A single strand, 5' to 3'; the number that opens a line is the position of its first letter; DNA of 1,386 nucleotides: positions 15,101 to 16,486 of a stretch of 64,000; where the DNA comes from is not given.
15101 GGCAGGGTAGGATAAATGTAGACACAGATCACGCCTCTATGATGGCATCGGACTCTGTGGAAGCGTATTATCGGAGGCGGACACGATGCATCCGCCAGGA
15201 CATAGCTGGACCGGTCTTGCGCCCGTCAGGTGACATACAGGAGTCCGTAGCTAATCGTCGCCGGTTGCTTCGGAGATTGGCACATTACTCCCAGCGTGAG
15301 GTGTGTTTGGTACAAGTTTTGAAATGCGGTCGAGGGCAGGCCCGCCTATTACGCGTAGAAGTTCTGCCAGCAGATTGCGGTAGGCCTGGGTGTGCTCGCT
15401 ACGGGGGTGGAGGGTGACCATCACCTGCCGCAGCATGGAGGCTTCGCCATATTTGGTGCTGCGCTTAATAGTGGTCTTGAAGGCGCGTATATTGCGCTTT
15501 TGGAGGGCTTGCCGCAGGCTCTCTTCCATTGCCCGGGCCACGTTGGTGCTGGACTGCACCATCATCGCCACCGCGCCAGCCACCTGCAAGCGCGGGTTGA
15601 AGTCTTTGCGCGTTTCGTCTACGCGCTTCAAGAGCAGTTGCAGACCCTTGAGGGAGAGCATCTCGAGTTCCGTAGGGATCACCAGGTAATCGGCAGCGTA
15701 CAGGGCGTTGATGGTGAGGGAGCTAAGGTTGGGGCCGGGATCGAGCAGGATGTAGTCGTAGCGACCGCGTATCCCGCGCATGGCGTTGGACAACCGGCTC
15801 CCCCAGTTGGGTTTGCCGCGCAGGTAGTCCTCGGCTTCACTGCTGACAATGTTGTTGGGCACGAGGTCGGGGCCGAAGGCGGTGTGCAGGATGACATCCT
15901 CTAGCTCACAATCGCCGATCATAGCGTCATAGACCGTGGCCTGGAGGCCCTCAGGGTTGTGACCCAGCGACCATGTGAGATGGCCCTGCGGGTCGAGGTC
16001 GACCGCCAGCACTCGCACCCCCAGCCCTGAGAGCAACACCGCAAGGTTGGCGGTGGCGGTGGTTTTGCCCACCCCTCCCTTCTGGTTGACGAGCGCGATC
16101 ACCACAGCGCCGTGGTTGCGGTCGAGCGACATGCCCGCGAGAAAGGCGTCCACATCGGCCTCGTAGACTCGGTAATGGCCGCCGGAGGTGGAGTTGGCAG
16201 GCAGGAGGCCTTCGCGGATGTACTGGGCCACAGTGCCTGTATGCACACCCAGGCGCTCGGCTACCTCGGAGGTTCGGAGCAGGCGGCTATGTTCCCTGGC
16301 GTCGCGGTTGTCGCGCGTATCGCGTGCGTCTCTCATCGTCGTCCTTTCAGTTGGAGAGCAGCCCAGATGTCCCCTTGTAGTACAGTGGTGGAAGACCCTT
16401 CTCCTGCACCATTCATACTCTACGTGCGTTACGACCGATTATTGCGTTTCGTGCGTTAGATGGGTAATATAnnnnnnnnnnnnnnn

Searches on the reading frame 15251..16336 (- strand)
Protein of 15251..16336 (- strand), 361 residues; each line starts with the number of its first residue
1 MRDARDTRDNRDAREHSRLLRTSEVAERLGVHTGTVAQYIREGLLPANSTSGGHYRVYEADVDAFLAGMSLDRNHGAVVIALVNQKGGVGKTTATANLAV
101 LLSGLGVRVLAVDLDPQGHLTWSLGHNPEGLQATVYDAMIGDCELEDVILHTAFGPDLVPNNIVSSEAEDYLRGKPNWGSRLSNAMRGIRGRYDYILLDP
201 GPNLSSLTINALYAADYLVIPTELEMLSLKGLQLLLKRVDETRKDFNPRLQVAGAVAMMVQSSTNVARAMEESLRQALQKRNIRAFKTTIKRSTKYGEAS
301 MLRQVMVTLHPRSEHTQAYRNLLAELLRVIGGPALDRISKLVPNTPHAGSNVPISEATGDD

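Call 41: search_protein_families(library=pfam, proteins=[window:15251-16336:-], max_evalue=0.00001)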
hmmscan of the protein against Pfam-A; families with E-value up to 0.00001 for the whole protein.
window:15251-16336:- (361 aa): 10 families
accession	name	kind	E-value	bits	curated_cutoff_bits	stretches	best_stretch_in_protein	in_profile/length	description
PF13614.12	AAA_31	-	1.7e-47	162.1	27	1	79-252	3-177/177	AAA domain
PF01656.29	CbiA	-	4.9e-21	75.4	25.4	1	80-300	1-119/125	CobQ/CobB/MinD/ParA nucleotide binding domain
PF12728.13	HTH_17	-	2e-11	44.4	27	1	19-68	1-49/51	Helix-turn-helix domain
PF06564.18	CBP_BcsQ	-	4.7e-10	39.8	21.3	1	79-220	3-143/234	Cellulose biosynthesis protein BcsQ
PF09140.17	MipZ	-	3.6e-08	33.5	20.7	0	79-116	2-39/262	ATPase MipZ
PF00376.29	MerR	-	1.8e-07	31.3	28.2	1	21-58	1-38/38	MerR family regulatory protein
PF10609.15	ParA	-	4.4e-07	30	27.1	1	79-119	5-45/246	NUBPL iron-transfer P-loop NTPase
PF02374.21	ArsA_ATPase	-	1.8e-06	27.8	24.3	1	82-123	5-46/305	Anion-transporting ATPase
PF00142.24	Fer4_NifH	-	3.8e-06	27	25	0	84-150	6-75/271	4Fe-4S iron sulfur cluster binding proteins, NifH/frxC family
PF13411.12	MerR_1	-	4.7e-06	27.1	21.6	0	21-60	2-40/69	MerR HTH family regulatory protein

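Call 47: search_protein_families(library=ncbifam, proteins=[window:15251-16336:-], max_evalue=0.001)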
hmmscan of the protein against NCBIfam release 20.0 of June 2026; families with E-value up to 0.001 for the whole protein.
window:15251-16336:- (361 aa): 28 families (the best 25 are shown)
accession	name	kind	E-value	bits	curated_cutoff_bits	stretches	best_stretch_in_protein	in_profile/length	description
TIGR03453.1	partition_RepA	equivalog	4.1e-28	98.3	348.45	1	12-237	26-279/387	plasmid partitioning protein RepA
NF041546.1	ParA_partition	equivalog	1e-24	87.2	180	2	79-120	1-42/203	ParA family partition ATPase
NF041283.1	PrgP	equivalog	8.4e-21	74.5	400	1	78-295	3-227/297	ParA superfamily DNA segregation protein PrgP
TIGR01969.1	minD_arch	subfamily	4.2e-20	72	201.75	1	79-328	2-232/251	cell division ATPase MinD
TIGR03371.1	cellulose_yhjQ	equivalog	9.7e-20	71.1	157.85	1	79-322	3-237/246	cellulose biosynthesis protein BcsQ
NF010443.0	PRK13869.1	subfamily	1.2e-17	63.9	446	1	78-233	122-292/405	plasmid-partitioning protein RepA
NF010259.0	PRK13705.1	equivalog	1.6e-15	57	725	1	8-324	28-367/388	plasmid-partitioning protein SopA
TIGR01764.1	excise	domain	3.5e-12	46.5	28.8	1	19-67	1-48/49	excisionase family DNA-binding protein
TIGR01968.1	minD_bact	equivalog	1.5e-10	40.9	212.9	1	79-299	3-216/261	septum site-determining protein MinD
NF047398.1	AAA_KGGVGR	domain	4.4e-08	33.7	90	1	79-115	4-40/190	KGGVGR-motif variant AAA ATPase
NF007460.0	PRK10037.1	equivalog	1.1e-07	31.6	399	1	79-216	3-141/250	cellulose biosynthesis protein BcsQ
TIGR01281.1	DPOR_bchL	equivalog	9.4e-07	28.5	345.15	1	83-138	5-57/268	ferredoxin:protochlorophyllide reductase (ATP-dependent) iron-sulfur ATP-binding protein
NF033787.1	HTH_BldC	subfamily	3.1e-06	26.9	77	1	18-66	1-49/49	BldC family transcriptional regulator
TIGR03815.1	CpaE_hom_Actino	equivalog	4.6e-06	26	154.45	1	65-119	99-153/340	septum site-determining protein Ssd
TIGR01287.1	nifH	equivalog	9.9e-06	25.1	394.35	1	85-149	7-73/275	nitrogenase iron protein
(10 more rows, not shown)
